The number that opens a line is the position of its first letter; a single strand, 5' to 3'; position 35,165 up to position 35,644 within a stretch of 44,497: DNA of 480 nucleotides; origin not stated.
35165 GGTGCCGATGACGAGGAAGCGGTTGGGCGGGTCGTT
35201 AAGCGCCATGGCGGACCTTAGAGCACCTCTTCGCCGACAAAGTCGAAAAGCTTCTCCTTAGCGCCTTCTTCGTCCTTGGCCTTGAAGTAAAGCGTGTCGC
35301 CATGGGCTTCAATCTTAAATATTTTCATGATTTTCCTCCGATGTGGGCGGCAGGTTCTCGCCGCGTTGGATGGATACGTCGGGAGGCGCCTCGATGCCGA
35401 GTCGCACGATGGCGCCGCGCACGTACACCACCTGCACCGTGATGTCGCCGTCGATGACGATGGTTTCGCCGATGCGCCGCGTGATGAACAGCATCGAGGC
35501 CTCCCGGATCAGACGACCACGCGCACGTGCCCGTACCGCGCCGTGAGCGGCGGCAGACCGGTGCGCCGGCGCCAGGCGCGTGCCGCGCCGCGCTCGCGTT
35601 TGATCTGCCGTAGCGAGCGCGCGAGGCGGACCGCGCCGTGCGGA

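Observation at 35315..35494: Hidden 59-aa phage gene encodes a CsrA/RsmA-family post-transcriptional regulator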

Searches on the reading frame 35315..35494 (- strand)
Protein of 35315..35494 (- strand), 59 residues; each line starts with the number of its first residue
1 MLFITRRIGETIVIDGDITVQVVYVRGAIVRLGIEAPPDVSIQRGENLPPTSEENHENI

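Call 4: search_protein_families(library=pfam, proteins=[window:35315-35494:-], max_evalue=0.01)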
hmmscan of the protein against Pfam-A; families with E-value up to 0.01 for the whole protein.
window:35315-35494:- (59 aa): 2 families
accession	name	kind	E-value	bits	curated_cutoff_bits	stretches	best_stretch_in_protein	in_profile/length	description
PF02599.21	CsrA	-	7.7e-18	64.7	27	1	1-46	1-46/53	Global regulator protein family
PF14168.11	YjzC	-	0.0083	16.9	25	0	33-56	28-51/55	YjzC-like protein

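Call 5: search_protein_families(library=ncbifam, proteins=[window:35315-35494:-], max_evalue=1)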
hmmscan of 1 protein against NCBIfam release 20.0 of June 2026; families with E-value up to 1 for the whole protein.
window:35315-35494:- (59 aa): 4 families
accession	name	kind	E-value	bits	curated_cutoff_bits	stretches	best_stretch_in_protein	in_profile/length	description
NF002469.0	PRK01712.1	equivalog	6e-17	61.4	73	1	1-47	1-47/65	carbon storage regulator CsrA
TIGR00202.1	csrA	equivalog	4.6e-16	58.7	70.1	1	1-56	1-56/69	carbon storage regulator CsrA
NF001844.0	PRK00568.1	equivalog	1.7e-09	37.6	106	1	1-55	1-55/76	carbon storage regulator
NF001819.0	PRK00556.1-3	equivalog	0.19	11.2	273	1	6-31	102-127/197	septum site-determining protein MinC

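Call 6: search_protein_families(library=phrogs, proteins=[window:35315-35494:-], max_evalue=0.001)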
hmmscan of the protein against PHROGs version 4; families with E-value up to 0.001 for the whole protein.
window:35315-35494:- (59 aa): 4 families
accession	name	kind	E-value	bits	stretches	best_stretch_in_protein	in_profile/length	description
phrog_9500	-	transcription regulation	1.5e-16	61.1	1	1-46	1-46/65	CsrA-like regulator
phrog_5527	-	transcription regulation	1.5e-15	58.4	1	1-46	1-46/123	transcriptional regulator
phrog_31572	-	unknown function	6.7e-12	46.4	1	1-46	1-46/105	-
phrog_8397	-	transcription regulation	5.9e-06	27.2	1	6-46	7-46/64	CsrA-like regulator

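Call 8: search_dna_similar(query=window:35318-35494:-, collection=phages, mode=protein, max_rows=60, max_evalue=0.001)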
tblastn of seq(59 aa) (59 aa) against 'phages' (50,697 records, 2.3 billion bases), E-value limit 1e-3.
Records with a match: 80; places in all: 80; records where one place covers at least 80% of the query: 12.
Best place of each record, by identity: <60% 80.
By first word of the organism name: Pseudomonas 46; Vibrio 28; Acinetobacter 2; Bacteriophage 1; Providencia 1; Salmonella 1; Bacillus 1.
By host as written in the record: - 31; Pseudomonas aeruginosa 22; Vibrio crassostreae 6; Pseudomonas aeruginosa PAO1 5; Pseudomonas sp. 2; Pseudomonas aeruginosa HIM-6 2; carbapenem-resistant Pseudomonas aeruginosa YMC11/07/P54 2; Pseudomonas aeruginosa PAO1k 1; and 9 more.
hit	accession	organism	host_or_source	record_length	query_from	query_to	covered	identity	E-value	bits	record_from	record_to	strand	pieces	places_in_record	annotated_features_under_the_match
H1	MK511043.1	Pseudomonas phage vB_Pae_BR228a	Pseudomonas aeruginosa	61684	1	46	78%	56.5%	4e-7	50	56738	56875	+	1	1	carbon storage regulator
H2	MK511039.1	Pseudomonas phage vB_Pae_CF24a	Pseudomonas aeruginosa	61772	1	46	78%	56.5%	4e-7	50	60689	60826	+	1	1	carbon storage regulator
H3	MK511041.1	Pseudomonas phage vB_Pae_CF69a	Pseudomonas aeruginosa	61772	1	46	78%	56.5%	4e-7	50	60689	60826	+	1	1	carbon storage regulator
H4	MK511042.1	Pseudomonas phage vB_Pae_CF126a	Pseudomonas aeruginosa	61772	1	46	78%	56.5%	4e-7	50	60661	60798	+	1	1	carbon storage regulator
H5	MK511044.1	Pseudomonas phage vB_Pae_BR197a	Pseudomonas aeruginosa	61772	1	46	78%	56.5%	4e-7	50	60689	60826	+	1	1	carbon storage regulator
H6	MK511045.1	Pseudomonas phage vB_Pae_BR208a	Pseudomonas aeruginosa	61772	1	46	78%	56.5%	4e-7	50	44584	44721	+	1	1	carbon storage regulator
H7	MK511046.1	Pseudomonas phage vB_Pae_BR313a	Pseudomonas aeruginosa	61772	1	46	78%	56.5%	4e-7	50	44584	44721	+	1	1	carbon storage regulator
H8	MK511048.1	Pseudomonas phage vB_Pae_BR320a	Pseudomonas aeruginosa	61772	1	46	78%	56.5%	4e-7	50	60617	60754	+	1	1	carbon storage regulator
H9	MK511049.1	Pseudomonas phage vB_Pae_BR326a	Pseudomonas aeruginosa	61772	1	46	78%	56.5%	4e-7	50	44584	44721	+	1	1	carbon storage regulator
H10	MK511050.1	Pseudomonas phage vB_Pae_BR150a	Pseudomonas aeruginosa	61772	1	46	78%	56.5%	4e-7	50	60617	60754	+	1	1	carbon storage regulator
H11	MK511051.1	Pseudomonas phage vB_Pae_BR181a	Pseudomonas aeruginosa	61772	1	46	78%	56.5%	4e-7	50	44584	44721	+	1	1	carbon storage regulator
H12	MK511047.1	Pseudomonas phage vB_Pae_BR319b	Pseudomonas aeruginosa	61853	1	46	78%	56.5%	4e-7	50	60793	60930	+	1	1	carbon storage regulator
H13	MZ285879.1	Pseudomonas phage PA8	Pseudomonas aeruginosa PAO1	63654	1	46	78%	56.5%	4e-7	50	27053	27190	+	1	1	csrA: translational regulator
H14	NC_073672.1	Pseudomonas phage PA8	Pseudomonas aeruginosa PAO1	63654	1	46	78%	56.5%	4e-7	50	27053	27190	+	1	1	csrA: translational regulator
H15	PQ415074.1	Pseudomonas phage Baskent_P6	Pseudomonas aeruginosa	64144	1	46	78%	56.5%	4e-7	50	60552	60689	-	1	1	translational regulator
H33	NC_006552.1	Pseudomonas phage F116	Pseudomonas aeruginosa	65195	1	46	78%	56.5%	5e-7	49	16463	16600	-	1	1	transcriptional regulator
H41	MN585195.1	Pseudomonas phage AUS531phi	Pseudomonas aeruginosa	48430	1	46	78%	56.5%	2e-6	47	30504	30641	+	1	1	bacteriophage control infection protein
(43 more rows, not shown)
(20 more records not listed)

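Call 9: search_solved_structures(query=window:35318-35494:-, show_alignments=3)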
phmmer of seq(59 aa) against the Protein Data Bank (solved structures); distinct sequences matched with E-value up to 0.001: 9.
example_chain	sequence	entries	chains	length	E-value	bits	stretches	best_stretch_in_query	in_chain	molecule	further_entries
7yr6_E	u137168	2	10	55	3.2e-10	42.9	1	1-47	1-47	Translational regulator CsrA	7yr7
1y00_A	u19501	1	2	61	3.4e-10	42.8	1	1-48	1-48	Carbon storage regulator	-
2bti_A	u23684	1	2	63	4.1e-10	42.6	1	1-47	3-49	CARBON STORAGE REGULATOR HOMOLOG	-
1vpz_A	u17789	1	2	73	4.6e-10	42.4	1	1-49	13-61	Carbon storage regulator homolog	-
5z38_F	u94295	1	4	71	5.6e-10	42.1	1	1-47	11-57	wild type CsrA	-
5z38_E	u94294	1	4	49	1.9e-09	40.4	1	1-44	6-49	Truncated-CsrA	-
2jpp_A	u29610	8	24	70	5.3e-09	39.1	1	1-46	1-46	Translational repressor | Carbon storage regulator homolog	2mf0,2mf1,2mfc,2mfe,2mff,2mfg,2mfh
1t3o_A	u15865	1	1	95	1.5e-07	34.5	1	1-56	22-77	Carbon storage regulator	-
5dmb_D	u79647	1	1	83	1.6e-05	28.2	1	2-55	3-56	Carbon storage regulator homolog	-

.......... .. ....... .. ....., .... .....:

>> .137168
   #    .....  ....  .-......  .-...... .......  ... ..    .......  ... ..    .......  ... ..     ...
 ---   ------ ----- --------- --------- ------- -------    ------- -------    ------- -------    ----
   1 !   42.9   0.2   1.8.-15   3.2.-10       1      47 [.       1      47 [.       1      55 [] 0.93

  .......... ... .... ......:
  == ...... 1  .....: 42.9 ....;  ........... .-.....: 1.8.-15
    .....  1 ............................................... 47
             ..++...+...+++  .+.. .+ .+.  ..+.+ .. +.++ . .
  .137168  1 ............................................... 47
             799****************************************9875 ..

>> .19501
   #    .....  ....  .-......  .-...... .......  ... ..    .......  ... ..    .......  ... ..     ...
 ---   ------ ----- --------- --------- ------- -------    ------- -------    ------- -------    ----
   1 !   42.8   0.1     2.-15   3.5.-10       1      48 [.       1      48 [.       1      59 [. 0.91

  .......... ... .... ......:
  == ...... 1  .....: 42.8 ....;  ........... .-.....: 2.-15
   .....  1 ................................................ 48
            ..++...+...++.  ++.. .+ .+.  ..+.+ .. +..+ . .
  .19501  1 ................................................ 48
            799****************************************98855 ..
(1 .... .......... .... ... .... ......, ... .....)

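Call 11: find_homologous_proteins(query=window:35318-35494:-, max_evalue=0.00001)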
Query seq(59 aa) (59 aa): 14 proteins with E <= 0.00001 among 15 candidates.
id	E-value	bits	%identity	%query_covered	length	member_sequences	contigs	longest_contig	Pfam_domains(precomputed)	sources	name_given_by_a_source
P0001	2.9e-30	120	100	100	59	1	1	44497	PF02599.22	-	-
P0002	1.1e-14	71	65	93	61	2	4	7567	PF02599.22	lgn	-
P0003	7.8e-13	65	66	93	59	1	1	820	PF02599.22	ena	-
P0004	4.5e-8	50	70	78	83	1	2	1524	PF02599.22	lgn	-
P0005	1.9e-7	48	63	78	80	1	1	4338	PF02599.22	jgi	jgi:carbon storage regulator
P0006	2.1e-7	48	54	95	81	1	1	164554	PF02599.22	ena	-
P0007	2.2e-7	48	63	78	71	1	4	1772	PF02599.22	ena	-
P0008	4.8e-7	47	54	97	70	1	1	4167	PF02599.22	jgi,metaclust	metaclust:\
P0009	4.9e-7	47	63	78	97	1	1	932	PF02599.22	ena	-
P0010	5.7e-7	47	53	98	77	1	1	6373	PF02599.22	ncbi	-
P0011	1.2e-6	46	57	78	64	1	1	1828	PF02599.22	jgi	jgi:carbon storage regulator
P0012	1.5e-6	46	57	78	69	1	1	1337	PF02599.22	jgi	jgi:carbon storage regulator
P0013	1.6e-6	45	59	78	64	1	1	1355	PF02599.22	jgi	jgi:carbon storage regulator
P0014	2.0e-6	45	61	78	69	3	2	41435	PF02599.22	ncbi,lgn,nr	ncbi:MAG: carbon storage regulator [Planctomycetia bacterium]|nr:carbon storage regulator [Planctomy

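Call 26: find_encoding_contigs(protein=P0002, flank=6000, max_places=4)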
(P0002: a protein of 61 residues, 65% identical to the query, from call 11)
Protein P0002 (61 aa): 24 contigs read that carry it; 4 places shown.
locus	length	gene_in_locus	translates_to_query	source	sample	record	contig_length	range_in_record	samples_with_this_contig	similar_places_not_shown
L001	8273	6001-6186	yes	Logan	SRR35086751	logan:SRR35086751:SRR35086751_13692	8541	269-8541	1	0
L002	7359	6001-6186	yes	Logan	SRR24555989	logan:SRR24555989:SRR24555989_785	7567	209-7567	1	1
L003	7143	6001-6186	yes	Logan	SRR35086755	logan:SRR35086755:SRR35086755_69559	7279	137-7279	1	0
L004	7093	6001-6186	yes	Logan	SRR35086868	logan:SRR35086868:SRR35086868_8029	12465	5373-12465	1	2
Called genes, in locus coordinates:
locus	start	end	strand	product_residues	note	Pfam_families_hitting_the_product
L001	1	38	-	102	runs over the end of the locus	?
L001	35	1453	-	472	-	PF00270:DEAD, PF04851:ResIII, PF00271:Helicase_C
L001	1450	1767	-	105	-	PF13560:HTH_31 (weak), PF01381:HTH_3 (weak)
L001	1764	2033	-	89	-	PF15943:YdaS_toxin (weak), PF14549:P22_Cro (faint)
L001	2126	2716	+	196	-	PF13560:HTH_31 (faint)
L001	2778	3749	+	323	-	PF09588:YqaJ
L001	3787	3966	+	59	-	-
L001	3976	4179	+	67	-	-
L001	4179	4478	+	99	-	-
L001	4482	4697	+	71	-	-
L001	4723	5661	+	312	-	PF03837:RecT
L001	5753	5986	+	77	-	-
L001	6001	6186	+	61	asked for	PF02599:CsrA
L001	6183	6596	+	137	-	PF02195:ParB_N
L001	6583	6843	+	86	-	-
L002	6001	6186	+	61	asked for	PF02599:CsrA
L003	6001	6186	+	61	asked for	PF02599:CsrA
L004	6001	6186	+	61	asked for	PF02599:CsrA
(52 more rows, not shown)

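Call 27: find_encoding_contigs(protein=P0006, flank=6000, max_places=2)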
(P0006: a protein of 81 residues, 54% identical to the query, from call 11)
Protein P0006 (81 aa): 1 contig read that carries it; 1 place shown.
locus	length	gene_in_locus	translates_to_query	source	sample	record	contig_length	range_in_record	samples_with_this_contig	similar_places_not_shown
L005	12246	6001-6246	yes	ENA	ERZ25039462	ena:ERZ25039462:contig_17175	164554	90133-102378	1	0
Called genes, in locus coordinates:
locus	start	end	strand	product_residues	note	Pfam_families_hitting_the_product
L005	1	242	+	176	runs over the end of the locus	-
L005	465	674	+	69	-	-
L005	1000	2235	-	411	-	PF00144:Beta-lactamase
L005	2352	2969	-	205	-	PF01596:Methyltransf_3, PF01135:PCMT (weak), PF13847:Methyltransf_31 (weak), PF08241:Methyltransf_11 (weak), PF13578:Methyltransf_24, PF13649:Methyltransf_25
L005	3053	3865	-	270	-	PF00459:Inositol_P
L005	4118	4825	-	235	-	PF01694:Rhomboid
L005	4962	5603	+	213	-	PF01300:Sua5_yciO_yrdC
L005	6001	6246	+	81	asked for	PF02599:CsrA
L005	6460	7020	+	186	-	PF04011:LemA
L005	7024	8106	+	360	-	PF09972:DUF2207, PF20990:DUF2207_C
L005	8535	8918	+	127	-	PF20990:DUF2207_C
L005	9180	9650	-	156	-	-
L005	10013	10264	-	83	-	-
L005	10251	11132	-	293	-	-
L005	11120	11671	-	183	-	PF11823:Se_S_carrier, PF26554:DUF8182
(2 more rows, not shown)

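Call 29: find_related_loci(query=A1, collection=genome_contigs, flank=8000)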
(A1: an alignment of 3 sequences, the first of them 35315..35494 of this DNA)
Query A1 (59 aa) in genome_contigs; peptide patterns used: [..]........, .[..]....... (x = any residue, [..] = any of these).
144 stretches matched a pattern; 118 encode a relative of the query (tblastn E <= 1e-3); the best 80 are kept; 80 distinct loci.
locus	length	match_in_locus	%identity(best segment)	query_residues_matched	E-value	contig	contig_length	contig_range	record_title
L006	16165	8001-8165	47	1-55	2e-11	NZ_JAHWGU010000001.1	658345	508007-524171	Actinoplanes sp. DH11 NODE_1_length_658345_cov_26.151167/1-658345, whole genome shotgun sequence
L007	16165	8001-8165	49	1-55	2e-11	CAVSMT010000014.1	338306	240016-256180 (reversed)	MAG: uncultured Actinomycetes bacterium isolate MFD04967.bin.2.158 genome assembly, contig: contig_7885, whole genome sh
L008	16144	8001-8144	50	1-48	5e-11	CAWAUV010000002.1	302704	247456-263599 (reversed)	MAG: uncultured Planctomycetaceae bacterium isolate MFD09495.bin.2.17 genome assembly, contig: contig_14615, whole genom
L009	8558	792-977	50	1-58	7e-11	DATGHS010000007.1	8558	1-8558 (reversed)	MAG TPA_asm: Gemmataceae bacterium isolate SMAG_U9787 k141_281369, whole genome shotgun sequence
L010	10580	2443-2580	61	1-46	1e-10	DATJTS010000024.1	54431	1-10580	MAG TPA_asm: Solirubrobacteraceae bacterium isolate SMAG_U15026 k141_636011, whole genome shotgun sequence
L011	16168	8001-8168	46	1-56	3e-10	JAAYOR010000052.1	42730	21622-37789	MAG: Fretibacterium sp. isolate AS21ysBPME_7 84309_AS21, whole genome shotgun sequence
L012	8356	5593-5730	54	1-46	3e-10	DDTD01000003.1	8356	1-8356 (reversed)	MAG TPA_asm: Ignavibacteria bacterium UBA2373 UBA2373_contig_23753, whole genome shotgun sequence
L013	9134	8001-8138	54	1-46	5e-10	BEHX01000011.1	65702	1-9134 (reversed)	Bacterium HR21 DNA, contig: NODE_189_11, isolate: HRbin21, whole genome shotgun sequence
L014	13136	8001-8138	52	1-46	4e-10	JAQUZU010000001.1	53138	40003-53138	MAG: Candidatus Kapaibacterium sp. isolate STD2_268 NODE_2093_length_53138_cov_11.976646_Sandtown_D2, whole genome shotg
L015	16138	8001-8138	52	1-46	4e-10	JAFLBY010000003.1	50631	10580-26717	MAG: Candidatus Kapaibacterium sp. isolate UWPOB_KAPA1 gnl_X_FIELABBJ_3, whole genome shotgun sequence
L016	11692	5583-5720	52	1-46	4e-10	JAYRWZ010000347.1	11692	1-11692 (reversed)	MAG: Chloroflexota bacterium isolate EBPR_ori4bin.19 k141_162290, whole genome shotgun sequence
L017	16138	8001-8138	52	1-46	6e-10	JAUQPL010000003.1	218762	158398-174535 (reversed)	MAG: Bacteroidota bacterium isolate GXS.bins.67.201907 NODE_25_length_218762_cov_47.725913, whole genome shotgun sequenc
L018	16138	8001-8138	61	1-46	6e-10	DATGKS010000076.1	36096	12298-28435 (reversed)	MAG TPA_asm: Solirubrobacteraceae bacterium isolate SMAG_U9865 k141_563815, whole genome shotgun sequence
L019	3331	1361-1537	39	1-59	9e-10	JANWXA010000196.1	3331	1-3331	MAG: Candidatus Kapaibacterium sp. isolate SKYG35 NODE_196_length_3331_cov_3.162262, whole genome shotgun sequence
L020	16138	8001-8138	52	1-46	1e-9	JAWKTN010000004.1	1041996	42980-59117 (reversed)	MAG: Pirellulaceae bacterium isolate BC1.9 BC1.9.fa-4, whole genome shotgun sequence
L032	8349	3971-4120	50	1-49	3e-9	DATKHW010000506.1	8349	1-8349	MAG TPA_asm: Gemmataceae bacterium isolate SMAG_U14588 k141_1009714, whole genome shotgun sequence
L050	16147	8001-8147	49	1-48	2e-8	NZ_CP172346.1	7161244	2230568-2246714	Schlesneria sp. T3-172 chromosome, complete genome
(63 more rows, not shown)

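Call 30: find_related_loci(query=A1, collection=viral_contigs, flank=8000)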
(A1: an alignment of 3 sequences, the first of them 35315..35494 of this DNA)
Query A1 (59 aa) in viral_contigs; peptide patterns used: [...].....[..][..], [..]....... (x = any residue, [..] = any of these).
61 stretches matched a pattern; 7 encode a relative of the query (tblastn E <= 1e-3); 7 distinct loci.
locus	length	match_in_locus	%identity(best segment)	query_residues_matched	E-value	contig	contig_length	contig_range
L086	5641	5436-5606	67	1-55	1e-20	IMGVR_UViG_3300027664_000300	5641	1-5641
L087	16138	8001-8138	57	1-46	4e-13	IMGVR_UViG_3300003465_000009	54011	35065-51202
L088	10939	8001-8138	50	1-46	7e-11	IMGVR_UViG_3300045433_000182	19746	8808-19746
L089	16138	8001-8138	50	1-46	1e-10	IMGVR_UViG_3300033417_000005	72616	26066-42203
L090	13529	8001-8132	57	1-44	4e-10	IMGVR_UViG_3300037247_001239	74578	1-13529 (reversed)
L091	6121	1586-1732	53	1-46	6e-10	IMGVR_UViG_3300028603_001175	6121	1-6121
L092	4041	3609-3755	53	1-46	7e-10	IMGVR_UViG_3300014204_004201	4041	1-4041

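Call 39: get_annotated_region(hit=H33, flank=5000)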
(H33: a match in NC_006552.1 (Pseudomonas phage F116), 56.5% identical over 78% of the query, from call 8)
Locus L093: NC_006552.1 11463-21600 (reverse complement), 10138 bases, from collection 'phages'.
description: Pseudomonas phage F116, complete genome.
organism: Pseudomonas phage F116 (NCBI taxid 2679904)
taxonomy: Viruses; Duplodnaviria; Heunggongvirae; Uroviricota; Caudoviricetes; Hollowayvirus; Hollowayvirus F116
host: Pseudomonas aeruginosa; source: -; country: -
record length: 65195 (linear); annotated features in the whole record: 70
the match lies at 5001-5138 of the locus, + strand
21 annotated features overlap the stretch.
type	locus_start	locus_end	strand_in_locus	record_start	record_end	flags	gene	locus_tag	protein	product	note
CDS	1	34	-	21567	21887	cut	-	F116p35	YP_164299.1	HNH endonuclease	-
CDS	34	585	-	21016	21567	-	-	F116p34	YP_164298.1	NinB/ Orf homologous recombination mediator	-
CDS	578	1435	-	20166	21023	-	-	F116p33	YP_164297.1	hypothetical protein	-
CDS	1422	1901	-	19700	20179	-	-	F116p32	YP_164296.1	hypothetical protein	-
CDS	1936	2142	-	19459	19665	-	-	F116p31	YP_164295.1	hypothetical protein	-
CDS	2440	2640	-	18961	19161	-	-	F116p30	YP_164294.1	transcriptional repressor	-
CDS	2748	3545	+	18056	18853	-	-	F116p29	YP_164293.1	CI-like repressor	repressor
CDS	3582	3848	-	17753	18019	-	-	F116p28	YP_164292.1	DUF1654 domain-containing protein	-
CDS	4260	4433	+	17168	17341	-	-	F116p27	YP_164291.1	hypothetical protein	-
CDS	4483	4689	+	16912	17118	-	-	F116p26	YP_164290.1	hypothetical protein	-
CDS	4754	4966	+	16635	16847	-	-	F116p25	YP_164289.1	hypothetical protein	-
CDS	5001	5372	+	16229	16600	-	-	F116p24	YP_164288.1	transcriptional regulator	-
CDS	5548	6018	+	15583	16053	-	-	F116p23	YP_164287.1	hypothetical protein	-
CDS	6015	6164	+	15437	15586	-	-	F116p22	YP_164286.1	hypothetical protein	-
CDS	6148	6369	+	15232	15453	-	-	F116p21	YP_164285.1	hypothetical protein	-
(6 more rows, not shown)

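Call 50: predict_structure(alignment_id=A2)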
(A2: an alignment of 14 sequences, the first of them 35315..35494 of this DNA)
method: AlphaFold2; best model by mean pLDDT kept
length: 59 residues; sequences in the alignment: 14
mean_pLDDT: 76.7   pTM: 0.54
mean pLDDT of the five models: 76.7, 76.2, 74.4, 74.0, 73.5
residues with pLDDT >= 90: 12; 70-90: 28; 50-70: 13; < 50: 6
segments of 3 or more residues with pLDDT < 50: 55-59
pLDDT, mean of each block of 10 residues (from residue 1): 71 88 87 91 73 48
secondary structure, 60 per line:
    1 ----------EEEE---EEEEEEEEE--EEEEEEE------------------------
elements in order: E11-14 E18-26 E29-35
